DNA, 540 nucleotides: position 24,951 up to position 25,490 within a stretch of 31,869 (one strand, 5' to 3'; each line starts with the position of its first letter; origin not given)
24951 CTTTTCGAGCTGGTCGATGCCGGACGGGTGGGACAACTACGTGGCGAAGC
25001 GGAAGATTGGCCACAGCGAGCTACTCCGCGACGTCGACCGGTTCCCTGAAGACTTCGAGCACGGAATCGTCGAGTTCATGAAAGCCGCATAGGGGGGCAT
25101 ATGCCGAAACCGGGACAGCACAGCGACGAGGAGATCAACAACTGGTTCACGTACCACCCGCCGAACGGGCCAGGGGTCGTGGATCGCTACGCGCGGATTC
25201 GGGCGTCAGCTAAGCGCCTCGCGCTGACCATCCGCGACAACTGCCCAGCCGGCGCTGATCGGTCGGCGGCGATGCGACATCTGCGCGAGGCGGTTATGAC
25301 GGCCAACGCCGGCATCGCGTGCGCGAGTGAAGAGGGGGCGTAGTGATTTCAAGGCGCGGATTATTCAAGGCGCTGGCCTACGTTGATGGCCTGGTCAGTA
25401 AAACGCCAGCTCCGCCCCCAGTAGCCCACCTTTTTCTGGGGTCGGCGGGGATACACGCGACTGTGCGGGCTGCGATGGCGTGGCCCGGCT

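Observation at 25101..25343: Divergent Acb2/Tad1-like immune-signal sponge candidate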

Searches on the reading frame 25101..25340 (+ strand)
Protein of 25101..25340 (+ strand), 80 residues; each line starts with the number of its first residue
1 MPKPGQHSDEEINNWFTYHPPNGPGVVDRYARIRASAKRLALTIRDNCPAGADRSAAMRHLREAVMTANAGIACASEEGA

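Call 3: search_protein_families(library=pfam, proteins=[window:25101-25340:+], max_evalue=10)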
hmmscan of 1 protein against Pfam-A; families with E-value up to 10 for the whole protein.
window:25101-25340:+ (80 aa): 1 family
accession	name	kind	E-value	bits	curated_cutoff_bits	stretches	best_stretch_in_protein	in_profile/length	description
PF24729.2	Acb2_Tad1_hairpin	-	3.2e-13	50.1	27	1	17-74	1-58/58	Acb2/Tad1, hairpin domain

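Call 4: search_protein_families(library=phrogs, proteins=[window:25101-25340:+], max_evalue=1)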
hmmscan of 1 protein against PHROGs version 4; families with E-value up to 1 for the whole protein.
window:25101-25340:+ (80 aa): 3 families
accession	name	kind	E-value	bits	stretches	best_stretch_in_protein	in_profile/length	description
phrog_1454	-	unknown function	2.8e-19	70.1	1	5-78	6-79/81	-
phrog_31113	-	unknown function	3.3e-13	51.1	1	6-76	13-82/166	-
phrog_1761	-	unknown function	0.36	12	1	39-64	104-129/148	-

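Call 5: search_solved_structures(query=window:25101-25340:+, max_evalue=10, show_alignments=5)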
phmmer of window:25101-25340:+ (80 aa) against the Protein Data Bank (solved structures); distinct sequences matched with E-value up to 10: 2.
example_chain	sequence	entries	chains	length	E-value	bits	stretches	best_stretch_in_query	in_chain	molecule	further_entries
4rcn_A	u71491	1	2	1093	0.54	14.2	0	16-59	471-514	long-chain acyl-CoA carboxylase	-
9ptq_A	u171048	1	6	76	0.71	13.8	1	16-74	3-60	Acb2 homolog 43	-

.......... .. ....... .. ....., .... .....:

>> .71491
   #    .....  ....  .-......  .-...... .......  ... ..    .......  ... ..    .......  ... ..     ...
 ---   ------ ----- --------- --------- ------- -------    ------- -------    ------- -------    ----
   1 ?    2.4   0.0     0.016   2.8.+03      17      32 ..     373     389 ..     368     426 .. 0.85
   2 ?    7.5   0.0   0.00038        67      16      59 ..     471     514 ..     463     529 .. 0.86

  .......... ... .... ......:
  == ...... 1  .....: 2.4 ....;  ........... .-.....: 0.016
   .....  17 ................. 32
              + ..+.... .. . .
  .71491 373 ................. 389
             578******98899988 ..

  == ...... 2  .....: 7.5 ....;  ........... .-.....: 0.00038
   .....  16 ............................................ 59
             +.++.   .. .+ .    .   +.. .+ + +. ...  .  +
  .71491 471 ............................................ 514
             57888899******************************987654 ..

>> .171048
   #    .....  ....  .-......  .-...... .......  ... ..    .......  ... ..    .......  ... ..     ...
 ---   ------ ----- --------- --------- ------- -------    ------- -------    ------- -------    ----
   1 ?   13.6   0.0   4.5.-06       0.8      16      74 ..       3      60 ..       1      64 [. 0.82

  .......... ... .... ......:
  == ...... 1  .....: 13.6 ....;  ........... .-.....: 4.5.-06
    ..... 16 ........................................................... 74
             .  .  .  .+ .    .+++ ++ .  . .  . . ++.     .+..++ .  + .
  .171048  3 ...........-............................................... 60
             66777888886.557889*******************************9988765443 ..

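Call 10: find_homologous_proteins(query=window:25101-25340:+, max_evalue=0.001)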
Query window:25101-25340:+ (80 aa): 82 proteins with E <= 0.001 among 85 candidates.
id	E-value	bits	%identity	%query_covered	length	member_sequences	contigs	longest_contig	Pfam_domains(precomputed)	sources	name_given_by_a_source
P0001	8.3e-48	177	100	100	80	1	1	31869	PF24729.3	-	-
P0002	6.2e-18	82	58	96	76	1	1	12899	PF24729.3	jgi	jgi:hypothetical protein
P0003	1.0e-17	82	63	80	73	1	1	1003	PF24729.3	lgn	-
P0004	1.5e-17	81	64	84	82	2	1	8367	PF24729.3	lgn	-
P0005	1.7e-17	81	57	85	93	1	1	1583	PF24729.3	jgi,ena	-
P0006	1.3e-16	78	65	85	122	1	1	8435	PF24729.3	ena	-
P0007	2.9e-16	77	55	84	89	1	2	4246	PF24729.3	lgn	-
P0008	2.3e-15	74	62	83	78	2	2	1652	PF24729.3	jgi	jgi:hypothetical protein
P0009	6.1e-15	73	53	88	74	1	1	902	PF24729.3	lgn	-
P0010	6.3e-15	73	60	84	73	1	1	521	PF24729.3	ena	-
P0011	7.3e-15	73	57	85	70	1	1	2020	PF24729.3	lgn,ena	-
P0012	2.6e-14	71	51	85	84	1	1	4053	PF24729.3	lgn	-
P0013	2.0e-13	68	55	81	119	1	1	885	PF24729.3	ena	-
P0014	2.6e-13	68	59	80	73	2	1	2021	PF24729.3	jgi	-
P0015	3.3e-13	67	60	79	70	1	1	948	PF24729.3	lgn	-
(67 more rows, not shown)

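Call 11: search_dna_similar(query=window:25101-25340:+, collection=phages, mode=protein, max_evalue=0.001, max_rows=30)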
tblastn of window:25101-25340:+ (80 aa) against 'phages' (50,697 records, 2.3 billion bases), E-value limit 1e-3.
Records with a match: 126; places in all: 126; records where one place covers at least 80% of the query: 112.
Best place of each record, by identity: <60% 126.
By first word of the organism name: Paenibacillus 59; Mycobacterium 37; Gordonia 13; Lactococcus 5; Bacillus 3; Brevibacillus 3; Bacteriophage 2; Arthrobacter 2; Tunturiibacter 1; Cyanophage 1.
By host as written in the record: Mycobacterium smegmatis mc2 155 20; Paenibacillus larvae 19; Paenibacillus larvae ATCC 9545 10; Paenibacillus larvae 2017 10; Gordonia rubripertincta NRRL B-16540 9; Paenibacillus larvae F1A 8; Paenibacillus larvae NRRL 2605 7; - 7; and 19 more.
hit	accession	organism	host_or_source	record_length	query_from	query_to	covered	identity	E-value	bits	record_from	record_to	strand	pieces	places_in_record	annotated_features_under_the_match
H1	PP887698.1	Tunturiibacter phage Tunturi_1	Tunturiibacter psychrotolerans X5P2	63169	8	73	83%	56.1%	1e-14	72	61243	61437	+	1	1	hypothetical protein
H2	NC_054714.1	Mycobacterium phage Phabba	Mycobacterium smegmatis mc2 155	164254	7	75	86%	46.4%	1e-9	58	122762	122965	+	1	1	hypothetical protein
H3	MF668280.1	Mycobacterium phage Phabba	Mycobacterium smegmatis mc2 155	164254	7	75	86%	46.4%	1e-9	58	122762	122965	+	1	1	hypothetical protein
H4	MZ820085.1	Mycobacterium phage ScoobyDoobyDoo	Mycobacterium smegmatis mc2 155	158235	7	74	85%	47.1%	8e-11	61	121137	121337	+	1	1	210: hypothetical protein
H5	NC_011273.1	Mycobacterium phage Myrna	Mycobacterium smegmatis str. MC2 155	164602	4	75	90%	41.7%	8e-9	56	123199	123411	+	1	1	211: gp211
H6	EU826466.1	Mycobacterium phage Myrna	Mycobacterium sp.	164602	4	75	90%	41.7%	8e-9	56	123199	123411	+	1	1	211: hypothetical protein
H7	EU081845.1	Lactococcus phage 1706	Lactococcus lactis SMQ-450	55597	9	80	90%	41.7%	3e-6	48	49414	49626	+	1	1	unknown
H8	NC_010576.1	Lactococcus phage 1706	Lactococcus lactis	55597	9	80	90%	41.7%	3e-6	48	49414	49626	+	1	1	hypothetical protein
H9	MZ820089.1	Gordonia phage ChisanaKitsune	Gordonia rubripertincta NRRL B-16540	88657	11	73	79%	46.0%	5e-8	53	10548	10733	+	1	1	20: hypothetical protein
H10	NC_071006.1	Gordonia phage ChisanaKitsune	Gordonia rubripertincta NRRL B-16540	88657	11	73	79%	46.0%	5e-8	53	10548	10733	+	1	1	20: hypothetical protein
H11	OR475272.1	Gordonia Phage Schomber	Gordonia rubripertincta NRRL B-16540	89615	11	73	79%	46.0%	6e-8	53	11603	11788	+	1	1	23: hypothetical protein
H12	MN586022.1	Gordonia phage Chidiebere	Gordonia rubripertincta NRRL B-16540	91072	11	73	79%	46.0%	6e-8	53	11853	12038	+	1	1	24: hypothetical protein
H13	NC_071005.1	Gordonia phage Chidiebere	Gordonia rubripertincta NRRL B-16540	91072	11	73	79%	46.0%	6e-8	53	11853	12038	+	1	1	24: hypothetical protein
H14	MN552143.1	Lactococcus phage P1046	Lactococcus lactis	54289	9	80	90%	40.3%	5e-6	47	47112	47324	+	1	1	hypothetical protein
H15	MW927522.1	Paenibacillus phage Pahemo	Paenibacillus larvae ATCC 9545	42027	5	73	86%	42.0%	4e-8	54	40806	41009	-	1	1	hypothetical protein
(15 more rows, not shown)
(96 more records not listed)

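Call 22: find_related_loci(query=A1, collection=viral_contigs, flank=6000)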
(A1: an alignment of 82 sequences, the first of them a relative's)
Query A1 (80 aa) in viral_contigs; peptide patterns used: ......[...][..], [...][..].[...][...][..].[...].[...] (x = any residue, [..] = any of these).
445 stretches matched a pattern; 364 encode a relative of the query (tblastn E <= 1e-3); the best 80 are kept; 80 distinct loci.
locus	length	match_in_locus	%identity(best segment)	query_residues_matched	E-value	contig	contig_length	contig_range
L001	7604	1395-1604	60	5-74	1e-22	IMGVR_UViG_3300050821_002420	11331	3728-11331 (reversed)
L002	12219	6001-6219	57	1-74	1e-22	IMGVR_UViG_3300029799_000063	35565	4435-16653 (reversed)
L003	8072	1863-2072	56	5-74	1e-22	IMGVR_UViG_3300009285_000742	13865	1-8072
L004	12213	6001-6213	58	3-74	4e-22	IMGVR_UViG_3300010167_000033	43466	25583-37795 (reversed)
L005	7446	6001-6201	57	8-75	9e-22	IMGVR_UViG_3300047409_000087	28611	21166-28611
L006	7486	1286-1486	59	10-79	3e-21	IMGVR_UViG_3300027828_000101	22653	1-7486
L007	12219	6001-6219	54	7-80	9e-21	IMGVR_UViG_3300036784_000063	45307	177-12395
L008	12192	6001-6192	60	10-74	1e-20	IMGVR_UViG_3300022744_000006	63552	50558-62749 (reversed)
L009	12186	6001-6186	60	12-74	1e-20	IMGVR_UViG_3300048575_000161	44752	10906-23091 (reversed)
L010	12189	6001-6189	59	11-74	1e-20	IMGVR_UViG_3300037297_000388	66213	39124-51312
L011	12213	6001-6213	51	3-74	1e-20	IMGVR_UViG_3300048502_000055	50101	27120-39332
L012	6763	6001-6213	51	3-74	1e-20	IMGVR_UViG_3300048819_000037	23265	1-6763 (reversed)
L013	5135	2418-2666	49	1-79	2e-20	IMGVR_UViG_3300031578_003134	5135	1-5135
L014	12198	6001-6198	61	8-74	2e-20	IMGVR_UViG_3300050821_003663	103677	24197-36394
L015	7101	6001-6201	51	8-75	2e-20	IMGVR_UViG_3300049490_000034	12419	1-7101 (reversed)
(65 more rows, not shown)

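Call 23: search_solved_structures(query=A1, max_evalue=10, show_alignments=5)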
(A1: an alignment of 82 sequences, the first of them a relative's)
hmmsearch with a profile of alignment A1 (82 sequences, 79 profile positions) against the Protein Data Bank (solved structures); distinct sequences matched with E-value up to 10: 8.
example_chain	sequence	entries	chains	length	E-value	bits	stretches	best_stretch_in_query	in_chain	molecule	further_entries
4uos_A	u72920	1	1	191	0.0029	20.7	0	25-52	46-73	DESIGNED HELICAL BUNDLE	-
1lhs_A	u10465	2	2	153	0.1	15.7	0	8-32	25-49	MYOGLOBIN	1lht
7uq2_A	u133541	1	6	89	0.14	15.3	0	11-39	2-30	Vs.4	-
9ptq_A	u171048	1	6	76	0.19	14.9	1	15-74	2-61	Acb2 homolog 43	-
7pwf_F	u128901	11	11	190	0.6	13.3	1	17-58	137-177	Ribosomal protein S5 | SSU ribosomal protein S7P (Fragment)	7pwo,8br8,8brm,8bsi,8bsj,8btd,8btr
4c2m_A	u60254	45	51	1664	0.61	13.2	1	51-73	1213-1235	DNA-DIRECTED RNA POLYMERASE I SUBUNIT RPA190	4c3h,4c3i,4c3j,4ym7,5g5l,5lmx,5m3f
7dgw_A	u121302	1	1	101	1.4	12.1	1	28-67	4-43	de novo designed protein H4A2S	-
1wt6_A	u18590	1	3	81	3.8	10.7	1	26-62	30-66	Myotonin-protein kinase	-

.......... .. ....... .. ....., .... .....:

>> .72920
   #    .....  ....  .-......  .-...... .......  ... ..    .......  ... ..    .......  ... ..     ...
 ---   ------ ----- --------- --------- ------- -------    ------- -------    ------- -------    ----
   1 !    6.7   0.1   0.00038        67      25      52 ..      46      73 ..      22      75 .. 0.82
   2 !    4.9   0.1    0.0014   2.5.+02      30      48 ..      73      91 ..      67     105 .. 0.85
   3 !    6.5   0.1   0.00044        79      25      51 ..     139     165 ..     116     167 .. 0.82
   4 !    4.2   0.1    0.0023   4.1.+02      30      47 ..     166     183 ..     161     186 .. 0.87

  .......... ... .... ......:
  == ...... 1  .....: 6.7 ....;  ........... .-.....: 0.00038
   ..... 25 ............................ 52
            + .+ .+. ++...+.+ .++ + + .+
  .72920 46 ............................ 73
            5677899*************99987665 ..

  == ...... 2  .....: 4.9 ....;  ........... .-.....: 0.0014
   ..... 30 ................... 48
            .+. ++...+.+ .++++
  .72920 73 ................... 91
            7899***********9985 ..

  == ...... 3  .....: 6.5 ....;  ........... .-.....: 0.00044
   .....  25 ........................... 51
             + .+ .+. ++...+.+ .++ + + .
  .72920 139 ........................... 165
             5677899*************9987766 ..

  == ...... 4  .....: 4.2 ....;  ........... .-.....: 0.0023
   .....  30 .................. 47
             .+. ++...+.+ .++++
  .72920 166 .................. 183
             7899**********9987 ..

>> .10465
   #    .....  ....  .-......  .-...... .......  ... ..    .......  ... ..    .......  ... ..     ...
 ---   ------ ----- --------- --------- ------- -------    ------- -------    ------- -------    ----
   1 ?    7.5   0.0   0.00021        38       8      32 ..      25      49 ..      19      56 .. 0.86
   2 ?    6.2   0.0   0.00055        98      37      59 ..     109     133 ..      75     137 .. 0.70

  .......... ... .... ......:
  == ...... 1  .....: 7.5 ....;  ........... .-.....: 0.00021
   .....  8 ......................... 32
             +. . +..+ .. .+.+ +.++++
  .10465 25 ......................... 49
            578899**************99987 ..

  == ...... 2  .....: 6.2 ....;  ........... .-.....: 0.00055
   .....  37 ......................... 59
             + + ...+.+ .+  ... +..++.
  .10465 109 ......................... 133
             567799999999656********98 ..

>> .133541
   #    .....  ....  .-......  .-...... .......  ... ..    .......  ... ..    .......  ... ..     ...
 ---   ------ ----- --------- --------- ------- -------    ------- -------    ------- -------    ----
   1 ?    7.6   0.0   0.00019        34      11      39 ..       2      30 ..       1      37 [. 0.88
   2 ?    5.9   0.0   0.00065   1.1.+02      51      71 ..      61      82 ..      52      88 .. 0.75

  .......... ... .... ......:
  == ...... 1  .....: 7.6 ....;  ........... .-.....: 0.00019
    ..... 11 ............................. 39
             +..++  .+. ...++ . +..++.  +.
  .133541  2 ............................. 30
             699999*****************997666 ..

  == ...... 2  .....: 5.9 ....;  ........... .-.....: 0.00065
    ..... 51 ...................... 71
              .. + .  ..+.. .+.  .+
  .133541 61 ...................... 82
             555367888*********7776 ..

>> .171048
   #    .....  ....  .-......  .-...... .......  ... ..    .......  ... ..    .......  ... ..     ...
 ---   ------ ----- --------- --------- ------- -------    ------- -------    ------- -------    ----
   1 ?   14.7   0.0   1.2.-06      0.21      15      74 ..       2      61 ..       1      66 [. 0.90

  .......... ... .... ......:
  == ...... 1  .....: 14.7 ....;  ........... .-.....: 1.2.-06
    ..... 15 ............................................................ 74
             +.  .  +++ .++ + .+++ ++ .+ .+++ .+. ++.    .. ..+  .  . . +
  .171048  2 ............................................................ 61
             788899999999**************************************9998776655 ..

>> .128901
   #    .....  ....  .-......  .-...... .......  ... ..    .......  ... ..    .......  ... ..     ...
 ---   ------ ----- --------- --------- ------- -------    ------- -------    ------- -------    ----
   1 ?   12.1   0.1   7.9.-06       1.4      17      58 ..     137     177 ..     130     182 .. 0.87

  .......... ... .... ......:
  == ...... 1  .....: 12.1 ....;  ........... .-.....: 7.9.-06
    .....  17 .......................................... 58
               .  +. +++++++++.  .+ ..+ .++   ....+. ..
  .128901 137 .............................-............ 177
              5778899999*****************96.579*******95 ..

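Call 33: predict_structure(alignment_id=A1)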
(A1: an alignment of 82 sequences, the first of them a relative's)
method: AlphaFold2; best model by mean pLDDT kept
length: 80 residues; sequences in the alignment: 82
mean_pLDDT: 85.8   pTM: 0.74
mean pLDDT of the five models: 85.8, 85.3, 83.7, 83.2, 83.0
residues with pLDDT >= 90: 40; 70-90: 28; 50-70: 11; < 50: 1
segments of 3 or more residues with pLDDT < 50: none
pLDDT, mean of each block of 10 residues (from residue 1): 74 80 77 94 95 95 94 77
secondary structure, 60 per line:
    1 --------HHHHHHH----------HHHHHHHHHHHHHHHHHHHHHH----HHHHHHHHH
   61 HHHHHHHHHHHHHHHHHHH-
elements in order: H9-15 H26-47 H52-79

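Call 36: fold_search(library=pdb, model_id=the predicted structure)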
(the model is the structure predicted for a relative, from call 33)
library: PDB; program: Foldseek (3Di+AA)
matches with E <= 10: 11; with E <= 0.001: 0
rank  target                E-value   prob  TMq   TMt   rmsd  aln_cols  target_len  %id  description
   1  1dow_A                3.4e+00  0.18  0.43  0.19   8.0        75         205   17  CRYSTAL STRUCTURE OF A CHIMERA OF BETA-CATENIN AND ALPHA-CATENIN (released 2000-07-12)
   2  3s4u                  6.0e+00  0.05  0.33  0.12  15.9        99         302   10  Crystal structure of open, unliganded E. coli PhnD H157A (released 2011-10-12)
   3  5j0l_F                7.2e+00  0.10  0.48  0.37   9.6        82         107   11  De novo design of protein homo-oligomers with modular hydrogen bond network-mediated specificity (released 2016-07-06)
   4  8aaj_B                7.2e+00  0.09  0.34  0.17   9.8        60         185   18  Crystal structure of the Pyrococcus abyssi RPA (apo form) (released 2023-05-03)
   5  1qv9_A                7.2e+00  0.06  0.34  0.14   6.5        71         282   13  Coenzyme F420-dependent methylenetetrahydromethanopterin dehydrogenase (Mtd) from Methanopyrus kandleri: A methanogeni (released 2003-11-11)
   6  9uc5_B                7.6e+00  0.33  0.71  0.63   2.7        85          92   10  Mini-protein binder of N-terminal domain of nucleocapsid protein of SARS-CoV2 (released 2026-02-25)
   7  7f7p_B                7.6e+00  0.05  0.32  0.30   8.4        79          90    9  AcrIIC4 (released 2022-05-25)
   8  9uc5_A                8.1e+00  0.18  0.60  0.51   4.6        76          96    9  Mini-protein binder of N-terminal domain of nucleocapsid protein of SARS-CoV2 (released 2026-02-25)
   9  6a4l_A                8.1e+00  0.08  0.41  0.21   4.4        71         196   18  AcrR from Mycobacterium tuberculosis (released 2019-06-26)
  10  7vcf_W                9.1e+00  0.03  0.28  0.15   9.2        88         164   11  Cryo-EM structure of Chlamydomonas TOC-TIC supercomplex (released 2022-11-30)
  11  8d06_B                9.6e+00  0.08  0.37  0.41   9.9        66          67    9  Hallucinated C3 protein assembly HALC3_104 (released 2022-09-28)

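Call 56: get_annotated_region(hit=H1, flank=3000)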
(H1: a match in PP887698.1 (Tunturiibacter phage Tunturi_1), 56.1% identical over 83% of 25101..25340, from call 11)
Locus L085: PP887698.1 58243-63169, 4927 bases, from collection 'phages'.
description: Tunturiibacter phage Tunturi_1, complete genome.
organism: Tunturiibacter phage Tunturi_1 (NCBI taxid 3366613)
taxonomy: Viruses
host: Tunturiibacter psychrotolerans X5P2; source: soil; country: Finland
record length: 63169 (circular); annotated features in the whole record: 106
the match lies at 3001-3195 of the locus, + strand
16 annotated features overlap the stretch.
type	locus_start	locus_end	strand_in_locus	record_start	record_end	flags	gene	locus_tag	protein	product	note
CDS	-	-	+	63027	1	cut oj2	-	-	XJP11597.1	hypothetical protein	ORF106; gp106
CDS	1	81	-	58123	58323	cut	-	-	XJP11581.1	hypothetical protein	ORF91; gp91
CDS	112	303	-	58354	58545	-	-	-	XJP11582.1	hypothetical protein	ORF92; gp92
CDS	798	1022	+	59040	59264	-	-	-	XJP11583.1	hypothetical protein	ORF93; gp93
CDS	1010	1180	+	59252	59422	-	-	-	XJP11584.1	hypothetical protein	ORF94; gp94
CDS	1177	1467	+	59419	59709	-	-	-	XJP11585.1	hypothetical protein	ORF95; gp95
CDS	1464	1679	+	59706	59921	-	-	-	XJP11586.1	hypothetical protein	ORF96; gp96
CDS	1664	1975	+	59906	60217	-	-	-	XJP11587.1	hypothetical protein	ORF97; gp97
CDS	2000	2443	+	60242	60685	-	-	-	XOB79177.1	hypothetical protein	ORF98; gp98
CDS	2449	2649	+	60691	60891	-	-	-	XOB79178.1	hypothetical protein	ORF99; gp99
CDS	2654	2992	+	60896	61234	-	-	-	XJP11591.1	hypothetical protein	ORF100; gp100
CDS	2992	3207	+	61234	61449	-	-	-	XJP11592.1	hypothetical protein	ORF101; gp101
CDS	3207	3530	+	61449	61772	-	-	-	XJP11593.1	hypothetical protein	ORF102; gp102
CDS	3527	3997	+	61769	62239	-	-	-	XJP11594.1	Rnase H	ORF103; gp103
CDS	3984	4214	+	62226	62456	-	-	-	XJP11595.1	hypothetical protein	ORF104; gp104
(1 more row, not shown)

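Call 57: get_annotated_region(hit=H5, flank=300)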
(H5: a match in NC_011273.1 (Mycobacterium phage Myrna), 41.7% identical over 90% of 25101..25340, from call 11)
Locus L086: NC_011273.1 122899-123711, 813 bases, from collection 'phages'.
description: Mycobacterium phage Myrna, complete genome.
organism: Mycobacterium phage Myrna (NCBI taxid 546805)
taxonomy: Viruses; Duplodnaviria; Heunggongvirae; Uroviricota; Caudoviricetes; Ceeclamvirinae; Myrnavirus; Myrnavirus myrna
host: Mycobacterium smegmatis str. MC2 155; source: -; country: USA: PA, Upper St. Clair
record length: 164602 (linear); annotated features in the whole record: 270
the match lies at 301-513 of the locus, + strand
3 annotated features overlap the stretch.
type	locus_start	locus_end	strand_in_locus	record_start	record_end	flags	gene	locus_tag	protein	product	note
CDS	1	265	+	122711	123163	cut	210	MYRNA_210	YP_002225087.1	HNH endonuclease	-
CDS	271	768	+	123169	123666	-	211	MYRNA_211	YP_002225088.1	gp211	-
CDS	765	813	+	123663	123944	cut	212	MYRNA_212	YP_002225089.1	gp212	-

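Call 58: get_annotated_region(hit=H7, flank=300)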
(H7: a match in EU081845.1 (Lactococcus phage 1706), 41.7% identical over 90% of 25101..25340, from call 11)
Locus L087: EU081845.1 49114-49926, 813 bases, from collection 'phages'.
description: Lactococcus phage 1706, complete genome.
organism: Lactococcus phage 1706 (NCBI taxid 475178)
taxonomy: Viruses; Duplodnaviria; Heunggongvirae; Uroviricota; Caudoviricetes; Fremauxvirus; Fremauxvirus fv1706
host: Lactococcus lactis SMQ-450; source: -; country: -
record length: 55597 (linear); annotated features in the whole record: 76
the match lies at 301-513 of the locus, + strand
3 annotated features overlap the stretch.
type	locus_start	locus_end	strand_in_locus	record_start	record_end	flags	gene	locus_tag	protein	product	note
CDS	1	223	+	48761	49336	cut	-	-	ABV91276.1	unknown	orf69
CDS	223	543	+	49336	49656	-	-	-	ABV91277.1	unknown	orf70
CDS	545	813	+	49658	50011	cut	-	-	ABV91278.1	structural protein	orf71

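Call 59: get_annotated_region(hit=H9, flank=300)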
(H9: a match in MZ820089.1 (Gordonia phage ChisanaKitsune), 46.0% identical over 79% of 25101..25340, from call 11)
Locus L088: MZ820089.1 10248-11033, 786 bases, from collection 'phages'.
description: Gordonia phage ChisanaKitsune, complete genome.
organism: Gordonia phage ChisanaKitsune (NCBI taxid 2871538)
taxonomy: Viruses; Duplodnaviria; Heunggongvirae; Uroviricota; Caudoviricetes; Chidieberevirus; Chidieberevirus chisanakitsune
host: Gordonia rubripertincta NRRL B-16540; source: soil; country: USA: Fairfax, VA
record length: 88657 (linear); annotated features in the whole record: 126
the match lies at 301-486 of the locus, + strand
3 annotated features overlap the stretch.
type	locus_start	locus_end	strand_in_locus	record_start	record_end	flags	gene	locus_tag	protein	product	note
CDS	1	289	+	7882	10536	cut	19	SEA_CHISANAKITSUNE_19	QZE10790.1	portal protein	-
CDS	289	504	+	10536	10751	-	20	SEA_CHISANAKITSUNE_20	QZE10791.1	hypothetical protein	-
CDS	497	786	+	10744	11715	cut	21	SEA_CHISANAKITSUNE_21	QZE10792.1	RNA ligase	-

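Call 60: get_annotated_region(hit=H15, flank=300)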
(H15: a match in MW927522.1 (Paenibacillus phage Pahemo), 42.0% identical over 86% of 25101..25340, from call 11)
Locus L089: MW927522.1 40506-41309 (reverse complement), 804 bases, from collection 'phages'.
description: Paenibacillus phage Pahemo, complete genome.
organism: Paenibacillus phage Pahemo (NCBI taxid 2835998)
taxonomy: Viruses; Duplodnaviria; Heunggongvirae; Uroviricota; Caudoviricetes; Fernvirus
host: Paenibacillus larvae ATCC 9545; source: AFB-infected honey bee hive frame; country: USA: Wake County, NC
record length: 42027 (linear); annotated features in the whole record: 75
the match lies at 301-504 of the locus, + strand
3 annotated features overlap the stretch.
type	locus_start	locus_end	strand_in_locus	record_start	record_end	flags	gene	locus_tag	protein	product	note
CDS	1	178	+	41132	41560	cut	-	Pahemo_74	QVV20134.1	transcriptional regulator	-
CDS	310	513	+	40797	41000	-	-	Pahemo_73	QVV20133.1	hypothetical protein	-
CDS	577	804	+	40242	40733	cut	-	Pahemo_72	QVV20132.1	tail domain protein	-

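Call 66: fold_search(library=viral, model_id=the predicted structure)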
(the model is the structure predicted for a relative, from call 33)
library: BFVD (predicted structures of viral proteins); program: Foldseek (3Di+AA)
matches with E <= 10: 109; with E <= 0.001: 0
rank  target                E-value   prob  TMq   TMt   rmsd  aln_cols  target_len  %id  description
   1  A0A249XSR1            8.7e-03  1.00  0.65  0.37  11.6        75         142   45  Acb2/Tad1 hairpin domain-containing protein [Mycobacterium phage Phabba]
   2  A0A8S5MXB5            3.1e-02  1.00  0.64  0.53  10.2        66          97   41  Acb2/Tad1 hairpin domain-containing protein [Myoviridae sp. ctRRy11]
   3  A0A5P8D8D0            4.0e-02  1.00  0.78  0.83   1.2        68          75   22  Uncharacterized protein [Mycobacterium phage LilMcDreamy]
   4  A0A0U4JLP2            6.0e-02  1.00  0.63  0.51   8.8        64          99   39  Acb2/Tad1 hairpin domain-containing protein [Arthrobacter phage Jasmine]
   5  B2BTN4                6.0e-02  1.00  0.63  0.48   9.3        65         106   45  Acb2/Tad1 hairpin domain-containing protein [Lactococcus phage 1706]
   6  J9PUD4                9.0e-02  1.00  0.63  0.50   8.8        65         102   31  Acb2/Tad1 hairpin domain-containing protein [Bacillus phage BCD7]
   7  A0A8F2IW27            1.2e-01  1.00  0.64  0.39   8.2        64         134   36  Acb2/Tad1 hairpin domain-containing protein [Streptomyces phage KimJongPhill]
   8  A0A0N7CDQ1            1.3e-01  0.99  0.68  0.60  13.3        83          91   29  (no name in the UniProt tables at hand)
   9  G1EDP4                1.3e-01  1.00  0.78  0.63   3.3        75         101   21  (no name in the UniProt tables at hand)
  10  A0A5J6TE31            1.9e-01  0.99  0.65  0.27  12.9        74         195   32  Acb2/Tad1 hairpin domain-containing protein [Mycobacterium phage MalagasyRose]
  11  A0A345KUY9            1.9e-01  0.99  0.65  0.44  13.3        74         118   26  Acb2/Tad1 hairpin domain-containing protein [Mycobacterium phage Aminay]
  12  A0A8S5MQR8            2.1e-01  1.00  0.76  0.84   1.5        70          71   18  Acb2/Tad1 hairpin domain-containing protein [Myoviridae sp. ctCjb12]
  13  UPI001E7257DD         2.4e-01  0.99  0.64  0.74   2.9        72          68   22  (no name look-up for this kind of identifier)
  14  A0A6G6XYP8            2.6e-01  0.99  0.56  0.38   3.7        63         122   24  Anti-TRAP domain-containing protein [Ochrobactrum phage vB_OspP_OH]
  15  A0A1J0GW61            2.7e-01  0.98  0.59  0.67   9.8        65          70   34  Acb2/Tad1 hairpin domain-containing protein [Streptomyces phage BRock]
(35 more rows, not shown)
